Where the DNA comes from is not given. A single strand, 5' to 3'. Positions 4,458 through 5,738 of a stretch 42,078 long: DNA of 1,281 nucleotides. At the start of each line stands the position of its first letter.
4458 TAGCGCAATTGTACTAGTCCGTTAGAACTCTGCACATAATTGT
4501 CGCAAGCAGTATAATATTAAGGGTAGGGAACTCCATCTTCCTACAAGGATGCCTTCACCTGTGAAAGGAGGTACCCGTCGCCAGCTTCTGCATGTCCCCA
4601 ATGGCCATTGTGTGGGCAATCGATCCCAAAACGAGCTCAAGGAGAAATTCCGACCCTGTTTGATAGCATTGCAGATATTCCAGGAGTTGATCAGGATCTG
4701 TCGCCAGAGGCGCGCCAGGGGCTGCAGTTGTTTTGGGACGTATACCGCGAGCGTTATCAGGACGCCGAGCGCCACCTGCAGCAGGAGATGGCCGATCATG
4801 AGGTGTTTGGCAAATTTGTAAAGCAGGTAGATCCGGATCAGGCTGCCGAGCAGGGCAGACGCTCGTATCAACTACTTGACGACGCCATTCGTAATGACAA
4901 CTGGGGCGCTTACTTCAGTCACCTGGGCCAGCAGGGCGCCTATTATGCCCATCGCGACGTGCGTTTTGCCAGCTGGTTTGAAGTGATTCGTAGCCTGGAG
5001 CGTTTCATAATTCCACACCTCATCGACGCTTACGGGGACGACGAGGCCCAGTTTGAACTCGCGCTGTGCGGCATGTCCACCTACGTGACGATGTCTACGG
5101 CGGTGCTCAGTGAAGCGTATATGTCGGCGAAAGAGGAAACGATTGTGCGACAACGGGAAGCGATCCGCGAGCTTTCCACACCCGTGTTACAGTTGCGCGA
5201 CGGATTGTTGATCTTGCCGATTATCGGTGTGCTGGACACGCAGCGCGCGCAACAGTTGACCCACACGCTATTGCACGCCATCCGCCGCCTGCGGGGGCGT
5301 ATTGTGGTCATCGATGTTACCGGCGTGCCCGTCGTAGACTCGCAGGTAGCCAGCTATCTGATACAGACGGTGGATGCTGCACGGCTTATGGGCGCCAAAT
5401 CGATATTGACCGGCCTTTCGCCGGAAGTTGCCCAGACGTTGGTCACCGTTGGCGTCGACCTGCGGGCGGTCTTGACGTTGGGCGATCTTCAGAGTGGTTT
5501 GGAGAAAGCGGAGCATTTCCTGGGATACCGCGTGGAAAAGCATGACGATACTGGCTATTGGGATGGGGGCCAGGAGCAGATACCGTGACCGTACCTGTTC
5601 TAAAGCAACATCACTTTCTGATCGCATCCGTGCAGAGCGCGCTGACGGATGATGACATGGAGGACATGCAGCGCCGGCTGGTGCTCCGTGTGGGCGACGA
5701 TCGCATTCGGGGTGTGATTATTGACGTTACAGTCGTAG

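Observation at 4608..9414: Stressosome module (RsbR-RsbS-RsbT-RsbX) wired to a PAS/GAF histidine kinase through an RsbU_N-like domain instead of sigma-B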

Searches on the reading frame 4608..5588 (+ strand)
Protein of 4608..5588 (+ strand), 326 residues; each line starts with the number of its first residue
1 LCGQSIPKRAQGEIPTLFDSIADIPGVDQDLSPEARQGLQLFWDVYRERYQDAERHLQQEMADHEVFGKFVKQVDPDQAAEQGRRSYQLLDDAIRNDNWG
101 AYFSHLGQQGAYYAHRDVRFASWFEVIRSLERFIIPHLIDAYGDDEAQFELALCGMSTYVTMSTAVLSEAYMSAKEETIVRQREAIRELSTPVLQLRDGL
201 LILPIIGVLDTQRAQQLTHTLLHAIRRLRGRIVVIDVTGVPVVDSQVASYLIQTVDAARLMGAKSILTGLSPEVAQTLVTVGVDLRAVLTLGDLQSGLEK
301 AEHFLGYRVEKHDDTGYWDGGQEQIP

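Call 4: search_protein_families(library=pfam, proteins=[window:4608-5588:+], max_evalue=0.1)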
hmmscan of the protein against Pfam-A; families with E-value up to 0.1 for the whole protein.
window:4608-5588:+ (326 aa): 2 families
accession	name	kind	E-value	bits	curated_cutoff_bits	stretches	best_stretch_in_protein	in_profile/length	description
PF01740.26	STAS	-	1.1e-14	54.6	22.6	1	192-284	2-94/106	STAS domain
PF13466.11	STAS_2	-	1.3e-06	28.9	29.2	1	207-284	5-80/80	STAS domain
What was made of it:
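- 4608..5588 (+): rsbR: sensor-globin-like N-domain (about aa 33-142), long linker helix (146-189) and C-terminal STAS. The start codon is uncertain (4608 TTG, 4656 CTG or 4728 TTG). Pfam STAS (call 4).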

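Call 19: search_protein_families(library=ncbifam, proteins=[window:4608-5588:+], max_evalue=0.01)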
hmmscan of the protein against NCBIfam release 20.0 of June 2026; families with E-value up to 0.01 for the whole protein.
window:4608-5588:+ (326 aa): 2 families
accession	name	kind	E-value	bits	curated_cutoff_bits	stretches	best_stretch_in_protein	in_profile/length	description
NF052652.1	YtvA_fam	equivalog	1.5e-21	77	250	1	174-294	119-239/243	YtvA family blue-light photoreceptor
TIGR00377.1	ant_ant_sig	superfamily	1.2e-06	28.3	53.45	1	197-282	10-95/108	anti-sigma factor antagonist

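Call 20: search_solved_structures(query=window:4608-5588:+, max_evalue=0.01, show_alignments=2)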
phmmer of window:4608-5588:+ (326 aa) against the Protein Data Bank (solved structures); distinct sequences matched with E-value up to 0.01: 18.
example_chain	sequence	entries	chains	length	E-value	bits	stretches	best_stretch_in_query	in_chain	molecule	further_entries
9o3z_A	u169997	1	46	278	1.8e-31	113.1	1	165-303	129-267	RsbR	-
9o4r_A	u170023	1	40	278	1.8e-31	113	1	165-303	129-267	RsbR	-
7b0u_A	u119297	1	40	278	2.1e-31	112.9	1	165-303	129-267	RsbR protein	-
9o4h_A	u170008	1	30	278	2.5e-31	112.6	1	165-303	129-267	RsbR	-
9o3o_A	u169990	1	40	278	9e-31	110.8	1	165-303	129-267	STAS domain-containing protein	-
9o5l_A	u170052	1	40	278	1.2e-30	110.3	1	165-303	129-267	STAS domain-containing protein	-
6qcm_CD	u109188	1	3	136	1.6e-29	106.7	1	176-301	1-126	RsbR protein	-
6qcm_CB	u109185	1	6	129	3.7e-28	102.2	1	184-301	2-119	RsbR protein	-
6qcm_AB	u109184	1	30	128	7.1e-28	101.2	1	185-301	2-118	RsbR protein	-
7o0i_B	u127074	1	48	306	1.9e-26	96.5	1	153-309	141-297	Anti-anti-sigma factor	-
6qcm_AD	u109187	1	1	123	4.2e-22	82.3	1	176-290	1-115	RsbR protein,RsbR protein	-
6qcm_A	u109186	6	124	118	6.8e-18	68.5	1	191-306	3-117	RsbS protein | RsbT antagonist protein RsbS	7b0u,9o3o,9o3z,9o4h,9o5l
9o4r_a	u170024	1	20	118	1.9e-17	67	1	191-306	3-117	RsbT antagonist protein RsbS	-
6jhk_A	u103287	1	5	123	3.3e-16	62.9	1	187-306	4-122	RsbS negative regulator of sigma-B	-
2vy9_A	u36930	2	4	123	2.2e-15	60.2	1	191-304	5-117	ANTI-SIGMA-FACTOR ANTAGONIST | ANTI-SIGMA-FACTOR ANTAGONIST (STAS) DOMAIN PROTEIN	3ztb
7o0i_a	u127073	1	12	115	2.8e-09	40.2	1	196-298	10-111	RsbS, negative regulator of sigma-B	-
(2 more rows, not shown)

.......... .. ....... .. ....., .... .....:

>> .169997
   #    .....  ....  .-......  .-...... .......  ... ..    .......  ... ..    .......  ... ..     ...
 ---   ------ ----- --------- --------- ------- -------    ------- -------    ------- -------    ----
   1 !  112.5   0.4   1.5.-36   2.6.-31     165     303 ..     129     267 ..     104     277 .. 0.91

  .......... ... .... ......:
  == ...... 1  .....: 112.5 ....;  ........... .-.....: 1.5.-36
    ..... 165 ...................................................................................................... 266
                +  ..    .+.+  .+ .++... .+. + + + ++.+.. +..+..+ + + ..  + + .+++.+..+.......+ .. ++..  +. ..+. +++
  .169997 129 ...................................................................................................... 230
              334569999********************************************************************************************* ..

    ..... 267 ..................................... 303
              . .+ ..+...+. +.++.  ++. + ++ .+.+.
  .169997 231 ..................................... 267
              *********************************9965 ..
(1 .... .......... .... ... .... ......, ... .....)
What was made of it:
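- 4608..5588 (+): PDB hits to Listeria and Vibrio RsbR (call 20).
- On Stressosome core module (RsbR-RsbS-RsbT-RsbX): Listeria RsbR 2e-31; '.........' Thr211 and 'VPVVDS' Ser245 align with the two sites (call 20).
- Checked: RsbR to Listeria RsbR 7b0u, 2e-31, and Vibrio vulnificus RsbR 7o0i, 2e-26 (call 20).
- RsbR 'DTQRA' Thr and 'VVDS' Ser lie at the two Listeria/B. subtilis sites (call 20).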

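Call 35: find_homologous_proteins(query=window:4608-5588:+, max_evalue=1e-10)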
Query window:4608-5588:+ (326 aa): 7946 proteins with E <= 1e-10 among 8000 candidates; the best 120 are listed.
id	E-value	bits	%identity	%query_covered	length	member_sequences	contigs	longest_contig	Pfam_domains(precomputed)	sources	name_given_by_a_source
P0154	9.0e-185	631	100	88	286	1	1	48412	PF01740.27,PF13466.13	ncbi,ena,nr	ncbi:MAG TPA: STAS domain-containing protein [Candidatus Sulfomarinibacteraceae bacterium]|nr:STAS d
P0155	1.5e-157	542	80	95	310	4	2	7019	PF01740.27,PF13466.13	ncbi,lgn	ncbi:MAG: STAS domain-containing protein [Chloroflexota bacterium]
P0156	2.3e-145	502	75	95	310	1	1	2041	PF01740.27,PF13466.13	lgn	-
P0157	5.7e-96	340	57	87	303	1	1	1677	PF01740.27,PF13466.13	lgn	-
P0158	3.4e-85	304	53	86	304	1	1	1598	PF01740.27,PF13466.13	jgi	jgi:anti-anti-sigma regulatory factor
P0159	2.3e-80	289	49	86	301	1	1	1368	PF01740.27,PF11563.15,PF13466.13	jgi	jgi:rsbT co-antagonist protein RsbR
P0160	4.6e-80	288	49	88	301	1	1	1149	PF01740.27,PF13466.13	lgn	-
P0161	5.9e-79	284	49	89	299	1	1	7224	PF01740.27,PF11563.15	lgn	-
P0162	6.2e-79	284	44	97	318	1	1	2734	PF01740.27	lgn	-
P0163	7.5e-79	284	51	87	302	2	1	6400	PF01740.27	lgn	-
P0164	3.7e-78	281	50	88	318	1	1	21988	PF14361.13,PF01740.27,PF11563.15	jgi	jgi:rsbT co-antagonist protein RsbR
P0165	9.2e-78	280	49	87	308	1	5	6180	PF01740.27,PF13466.13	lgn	-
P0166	1.8e-77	279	49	86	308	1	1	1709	PF01740.27,PF13466.13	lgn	-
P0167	2.7e-77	278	48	87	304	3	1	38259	PF01740.27,PF11563.15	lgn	-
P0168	1.5e-76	276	47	90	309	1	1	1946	PF14361.13,PF01740.27,PF11563.15,PF13466.13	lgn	-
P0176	4.6e-73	265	46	86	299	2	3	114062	PF14361.13,PF01740.27,PF11563.15,PF13466.13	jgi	jgi:rsbT co-antagonist protein RsbR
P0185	5.7e-69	251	44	85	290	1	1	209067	PF01740.27,PF13466.13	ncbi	-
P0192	4.3e-67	245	45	85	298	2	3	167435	PF01740.27,PF11563.15,PF13466.13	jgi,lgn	jgi:anti-anti-sigma regulatory factor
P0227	2.7e-62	229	42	85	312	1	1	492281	PF01740.27,PF13466.13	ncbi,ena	-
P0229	4.6e-62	228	42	89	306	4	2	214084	PF01740.27,PF13466.13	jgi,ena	jgi:rsbT co-antagonist protein RsbR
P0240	1.1e-60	224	41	84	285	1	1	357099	PF14361.13,PF01740.27,PF13466.13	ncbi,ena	-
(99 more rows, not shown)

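Call 38: search_solved_structures(query=A3, max_evalue=1, show_alignments=0)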
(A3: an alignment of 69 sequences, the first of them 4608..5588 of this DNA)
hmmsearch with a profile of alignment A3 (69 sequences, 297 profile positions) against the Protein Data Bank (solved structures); distinct sequences matched with E-value up to 1: 30.
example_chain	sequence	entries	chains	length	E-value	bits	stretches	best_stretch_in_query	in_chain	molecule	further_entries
7o0i_B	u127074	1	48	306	1.1e-55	192.3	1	9-289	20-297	Anti-anti-sigma factor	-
7b0u_A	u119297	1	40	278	1.7e-46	162.1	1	132-292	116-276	RsbR protein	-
9o4r_A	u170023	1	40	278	2.7e-46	161.4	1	124-292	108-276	RsbR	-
9o3z_A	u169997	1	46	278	4.2e-46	160.8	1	124-292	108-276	RsbR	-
9o4h_A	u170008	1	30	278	7.5e-46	160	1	124-292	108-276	RsbR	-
9o5l_A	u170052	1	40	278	1.4e-45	159.1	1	124-292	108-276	STAS domain-containing protein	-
9o3o_A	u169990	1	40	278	1.5e-45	159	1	124-292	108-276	STAS domain-containing protein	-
6qcm_CD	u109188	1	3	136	1.7e-42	148.9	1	156-289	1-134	RsbR protein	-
6qcm_CB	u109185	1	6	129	5.3e-41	144.1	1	164-289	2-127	RsbR protein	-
6qcm_AB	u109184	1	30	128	1.2e-40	142.9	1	165-289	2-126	RsbR protein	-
6qcm_AD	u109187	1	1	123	1.5e-31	113.1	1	156-257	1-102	RsbR protein,RsbR protein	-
6qcm_A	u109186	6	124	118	1.4e-26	96.7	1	171-285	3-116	RsbS protein | RsbT antagonist protein RsbS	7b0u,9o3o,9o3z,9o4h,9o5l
9o4r_a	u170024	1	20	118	9.6e-26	94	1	171-285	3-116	RsbT antagonist protein RsbS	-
6jhk_A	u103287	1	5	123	2.6e-25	92.6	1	171-286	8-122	RsbS negative regulator of sigma-B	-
2vy9_A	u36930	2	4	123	1.2e-16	64.2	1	172-287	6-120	ANTI-SIGMA-FACTOR ANTAGONIST | ANTI-SIGMA-FACTOR ANTAGONIST (STAS) DOMAIN PROTEIN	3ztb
7o0i_a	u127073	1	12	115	3e-12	49.7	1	194-278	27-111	RsbS, negative regulator of sigma-B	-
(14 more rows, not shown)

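Call 40: search_solved_structures(query=A3, max_evalue=1e-50, show_alignments=1)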
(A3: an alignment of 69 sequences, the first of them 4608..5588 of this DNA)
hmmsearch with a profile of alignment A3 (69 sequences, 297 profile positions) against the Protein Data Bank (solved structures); distinct sequences matched with E-value up to 1e-50: 1.
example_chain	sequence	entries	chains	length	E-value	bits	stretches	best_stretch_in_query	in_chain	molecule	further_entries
7o0i_B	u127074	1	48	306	1.1e-55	192.3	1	9-289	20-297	Anti-anti-sigma factor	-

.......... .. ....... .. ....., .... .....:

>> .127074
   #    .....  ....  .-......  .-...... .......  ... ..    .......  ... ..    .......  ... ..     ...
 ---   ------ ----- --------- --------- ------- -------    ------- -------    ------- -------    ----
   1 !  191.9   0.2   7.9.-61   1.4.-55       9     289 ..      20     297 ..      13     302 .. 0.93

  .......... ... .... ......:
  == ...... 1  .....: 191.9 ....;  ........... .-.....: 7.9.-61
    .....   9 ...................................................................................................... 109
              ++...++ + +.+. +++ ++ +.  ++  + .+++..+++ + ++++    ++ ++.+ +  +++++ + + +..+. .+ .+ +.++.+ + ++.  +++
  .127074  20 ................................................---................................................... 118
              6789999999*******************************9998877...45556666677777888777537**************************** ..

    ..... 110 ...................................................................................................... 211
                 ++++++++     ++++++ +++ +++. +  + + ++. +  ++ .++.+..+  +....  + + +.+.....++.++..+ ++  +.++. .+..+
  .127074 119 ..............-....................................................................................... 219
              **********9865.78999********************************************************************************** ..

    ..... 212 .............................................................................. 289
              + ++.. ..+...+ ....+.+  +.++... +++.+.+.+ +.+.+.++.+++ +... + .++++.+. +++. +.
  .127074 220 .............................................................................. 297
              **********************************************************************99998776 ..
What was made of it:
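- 4608..5588 (+): The family profile hits Vibrio RsbR over its full length, 1e-55 (calls 38, 40).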

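Call 50: find_encoding_contigs(protein=P0167, flank=7000, max_places=1)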
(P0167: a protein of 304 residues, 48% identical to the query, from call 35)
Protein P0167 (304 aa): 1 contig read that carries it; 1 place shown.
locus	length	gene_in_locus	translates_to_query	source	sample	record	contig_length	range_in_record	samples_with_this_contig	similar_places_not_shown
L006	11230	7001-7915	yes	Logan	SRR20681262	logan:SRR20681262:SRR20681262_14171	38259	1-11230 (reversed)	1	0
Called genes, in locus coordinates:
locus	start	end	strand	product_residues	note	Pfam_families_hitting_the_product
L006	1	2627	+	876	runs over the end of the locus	PF04865:Baseplate_J (faint)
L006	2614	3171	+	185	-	PF09684:Tail_P2_I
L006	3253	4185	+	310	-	-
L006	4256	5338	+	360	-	-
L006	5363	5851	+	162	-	-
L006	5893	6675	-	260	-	-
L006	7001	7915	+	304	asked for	PF11563:Protoglobin (weak), PF01740:STAS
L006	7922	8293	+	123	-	PF01740:STAS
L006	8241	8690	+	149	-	PF13581:HATPase_c_2, PF02518:HATPase_c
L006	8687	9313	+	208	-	PF07228:SpoIIE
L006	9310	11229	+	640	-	?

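Call 51: find_encoding_contigs(protein=P0176, flank=7000, max_places=1)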
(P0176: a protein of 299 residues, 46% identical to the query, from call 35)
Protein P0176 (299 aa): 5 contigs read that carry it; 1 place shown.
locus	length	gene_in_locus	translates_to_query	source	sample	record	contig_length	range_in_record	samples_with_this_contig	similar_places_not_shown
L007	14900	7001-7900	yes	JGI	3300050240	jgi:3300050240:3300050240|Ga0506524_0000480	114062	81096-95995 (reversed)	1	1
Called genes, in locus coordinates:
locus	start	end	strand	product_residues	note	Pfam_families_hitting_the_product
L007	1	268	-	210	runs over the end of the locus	PF00156:Pribosyltran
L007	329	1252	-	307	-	PF01171:ATP_bind_3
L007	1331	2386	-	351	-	PF10103:Zincin_2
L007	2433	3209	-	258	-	-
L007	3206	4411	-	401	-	PF01757:Acyl_transf_3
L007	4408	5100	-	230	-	PF09360:zf-CDGSH, PF06902:Fer4_19, PF09360:zf-CDGSH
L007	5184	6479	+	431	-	PF01590:GAF, PF13185:GAF_2, PF13492:GAF_3, PF01966:HD, PF13487:HD_5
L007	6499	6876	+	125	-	PF00072:Response_reg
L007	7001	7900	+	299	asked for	PF11563:Protoglobin (weak), PF14361:RsbRD_N (weak), PF01740:STAS, PF13466:STAS_2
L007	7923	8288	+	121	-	PF01740:STAS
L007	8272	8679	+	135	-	PF13581:HATPase_c_2, PF02518:HATPase_c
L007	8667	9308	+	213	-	PF07228:SpoIIE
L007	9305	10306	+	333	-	PF08673:RsbU_N, PF00512:HisKA, PF02518:HATPase_c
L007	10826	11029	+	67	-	-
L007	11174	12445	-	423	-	PF05977:MFS_3, PF07690:MFS_1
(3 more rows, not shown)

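Call 52: find_encoding_contigs(protein=P0185, flank=7000, max_places=1)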
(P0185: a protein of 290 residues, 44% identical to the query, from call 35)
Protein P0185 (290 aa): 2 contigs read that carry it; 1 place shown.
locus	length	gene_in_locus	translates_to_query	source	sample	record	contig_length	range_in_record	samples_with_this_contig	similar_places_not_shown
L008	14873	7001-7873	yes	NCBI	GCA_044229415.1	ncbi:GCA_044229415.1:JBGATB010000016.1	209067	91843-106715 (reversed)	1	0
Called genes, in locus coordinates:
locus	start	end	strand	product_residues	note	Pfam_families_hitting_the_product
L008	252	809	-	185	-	PF04686:SsgA (weak)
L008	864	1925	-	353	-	PF12146:Hydrolase_4, PF00561:Abhydrolase_1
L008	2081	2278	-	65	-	-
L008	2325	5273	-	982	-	PF13490:zf-HC2 (weak), PF00069:Pkinase, PF07714:PK_Tyr_Ser-Thr, PF13181:TPR_8 (faint), PF13374:TPR_10 (faint), PF00515:TPR_1 (faint), PF07719:TPR_2 (faint), PF13424:TPR_12 (weak), +1 more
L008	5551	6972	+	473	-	PF00072:Response_reg, PF00004:AAA (faint), PF00158:Sigma54_activat, PF14532:Sigma54_activ_2, PF07728:AAA_5 (weak), PF25601:AAA_lid_14, PF02954:HTH_8 (weak)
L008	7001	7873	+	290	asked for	PF01740:STAS, PF13466:STAS_2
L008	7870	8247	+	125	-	PF01740:STAS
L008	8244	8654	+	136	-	PF13581:HATPase_c_2, PF02518:HATPase_c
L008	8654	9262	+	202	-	PF07228:SpoIIE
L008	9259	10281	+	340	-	PF08673:RsbU_N, PF00512:HisKA, PF02518:HATPase_c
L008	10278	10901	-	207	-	-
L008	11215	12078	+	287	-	-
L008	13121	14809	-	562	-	PF00069:Pkinase, PF01636:APH (faint), PF07714:PK_Tyr_Ser-Thr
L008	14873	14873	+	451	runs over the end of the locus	PF16697:Yop-YscD_cpl, PF00498:FHA, PF00158:Sigma54_activat, PF14532:Sigma54_activ_2, PF00004:AAA (faint), PF07728:AAA_5 (faint), PF25601:AAA_lid_14, PF02954:HTH_8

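Call 53: find_encoding_contigs(protein=P0192, flank=7000, max_places=1)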
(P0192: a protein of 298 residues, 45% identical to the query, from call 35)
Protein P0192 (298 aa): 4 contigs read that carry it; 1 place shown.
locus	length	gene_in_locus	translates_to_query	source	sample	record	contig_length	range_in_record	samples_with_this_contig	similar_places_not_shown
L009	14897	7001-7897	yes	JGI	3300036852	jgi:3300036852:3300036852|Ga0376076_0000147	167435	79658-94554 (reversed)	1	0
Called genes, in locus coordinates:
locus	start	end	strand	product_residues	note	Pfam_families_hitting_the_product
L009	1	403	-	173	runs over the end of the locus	PF00156:Pribosyltran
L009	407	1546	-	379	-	PF02355:SecD_SecF_C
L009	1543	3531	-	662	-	PF21760:SecD_1st, PF22599:SecDF_P1_head, PF02355:SecD_SecF_C, PF03176:MMPL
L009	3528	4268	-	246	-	PF01966:HD (faint)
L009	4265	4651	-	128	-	PF02699:YajC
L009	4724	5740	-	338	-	PF05496:RuvB_N, PF00004:AAA, PF07728:AAA_5 (weak), PF17864:AAA_lid_4, PF05491:WHD_RuvB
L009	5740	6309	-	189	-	PF01330:RuvA_N, PF00633:HHH (faint), PF14520:HHH_5, PF07499:RuvA_C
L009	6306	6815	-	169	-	PF02075:RuvC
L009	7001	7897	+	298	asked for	PF11563:Protoglobin (weak), PF13466:STAS_2, PF01740:STAS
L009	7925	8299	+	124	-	PF01740:STAS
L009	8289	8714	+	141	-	PF13581:HATPase_c_2, PF02518:HATPase_c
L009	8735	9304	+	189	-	PF07228:SpoIIE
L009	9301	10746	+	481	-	PF08673:RsbU_N, PF00512:HisKA, PF02518:HATPase_c, PF00072:Response_reg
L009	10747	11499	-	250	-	PF20772:TACO1_YebC_N, PF01709:Transcrip_reg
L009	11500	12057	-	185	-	PF01174:SNO, PF03575:Peptidase_S51 (weak), PF07685:GATase_3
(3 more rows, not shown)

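Call 54: find_encoding_contigs(protein=P0227, flank=7000, max_places=1)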
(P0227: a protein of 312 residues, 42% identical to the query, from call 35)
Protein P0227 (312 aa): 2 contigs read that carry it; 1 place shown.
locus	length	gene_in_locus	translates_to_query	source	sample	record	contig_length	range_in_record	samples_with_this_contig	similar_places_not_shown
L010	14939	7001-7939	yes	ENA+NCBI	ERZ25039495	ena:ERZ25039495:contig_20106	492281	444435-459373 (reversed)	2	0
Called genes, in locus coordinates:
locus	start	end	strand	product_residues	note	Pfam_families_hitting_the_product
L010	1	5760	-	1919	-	-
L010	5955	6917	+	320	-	PF13432:TPR_16 (faint), PF23914:TPR_CcmH_CycH (faint), PF00515:TPR_1 (faint), PF07719:TPR_2 (faint), PF13181:TPR_8 (faint), PF13428:TPR_14 (faint), PF14559:TPR_19 (faint)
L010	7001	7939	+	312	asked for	PF01740:STAS, PF13466:STAS_2 (weak)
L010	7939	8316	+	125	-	PF01740:STAS, PF13466:STAS_2 (weak)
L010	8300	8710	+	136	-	PF13581:HATPase_c_2, PF02518:HATPase_c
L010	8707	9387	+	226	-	PF07228:SpoIIE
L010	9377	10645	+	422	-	PF08673:RsbU_N (faint), PF00512:HisKA (weak), PF02518:HATPase_c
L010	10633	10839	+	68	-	PF00072:Response_reg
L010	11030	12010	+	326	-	PF00072:Response_reg, PF08668:HDOD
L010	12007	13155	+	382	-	PF00072:Response_reg, PF08668:HDOD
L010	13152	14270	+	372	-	PF00072:Response_reg, PF13487:HD_5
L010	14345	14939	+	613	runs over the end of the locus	PF01336:tRNA_anti-codon, PF00152:tRNA-synt_2, PF02938:GAD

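Call 55: find_encoding_contigs(protein=P0229, flank=7000, max_places=1)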
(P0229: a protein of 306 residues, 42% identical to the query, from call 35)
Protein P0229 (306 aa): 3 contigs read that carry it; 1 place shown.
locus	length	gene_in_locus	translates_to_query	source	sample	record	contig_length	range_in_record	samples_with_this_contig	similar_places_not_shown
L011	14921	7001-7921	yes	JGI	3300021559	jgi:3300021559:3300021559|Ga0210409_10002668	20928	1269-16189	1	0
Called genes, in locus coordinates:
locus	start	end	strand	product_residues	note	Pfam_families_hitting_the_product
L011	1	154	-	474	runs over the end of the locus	?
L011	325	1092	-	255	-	PF01553:Acyltransferase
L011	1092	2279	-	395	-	PF00614:PLDc (faint), PF13091:PLDc_2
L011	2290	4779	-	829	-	-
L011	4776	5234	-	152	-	-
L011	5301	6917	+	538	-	PF00488:MutS_V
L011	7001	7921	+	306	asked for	PF01740:STAS, PF13466:STAS_2 (weak)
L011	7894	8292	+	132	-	PF01740:STAS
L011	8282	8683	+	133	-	PF13581:HATPase_c_2, PF02518:HATPase_c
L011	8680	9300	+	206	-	PF07228:SpoIIE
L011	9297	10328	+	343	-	PF08673:RsbU_N (weak), PF00512:HisKA, PF02518:HATPase_c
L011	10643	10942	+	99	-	PF00076:RRM_1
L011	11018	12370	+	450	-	PF00140:Sigma70_r1_2, PF04542:Sigma70_r2, PF04539:Sigma70_r3, PF04545:Sigma70_r4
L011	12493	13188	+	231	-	PF02798:GST_N, PF13417:GST_N_3, PF13409:GST_N_2, PF00043:GST_C (faint), PF13410:GST_C_2 (faint)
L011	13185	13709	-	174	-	PF00255:GSHPx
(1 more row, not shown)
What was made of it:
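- Closest known: rsbRSTX modules with RsbU_N histidine kinases downstream. Different: Here PAS-GAF-PAS is inserted between the linker and the kinase core, giving 812 aa against about 340 aa in the related loci of calls 51, 52 and 55.
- One related locus has a sigma-70 gene two genes downstream (call 55).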
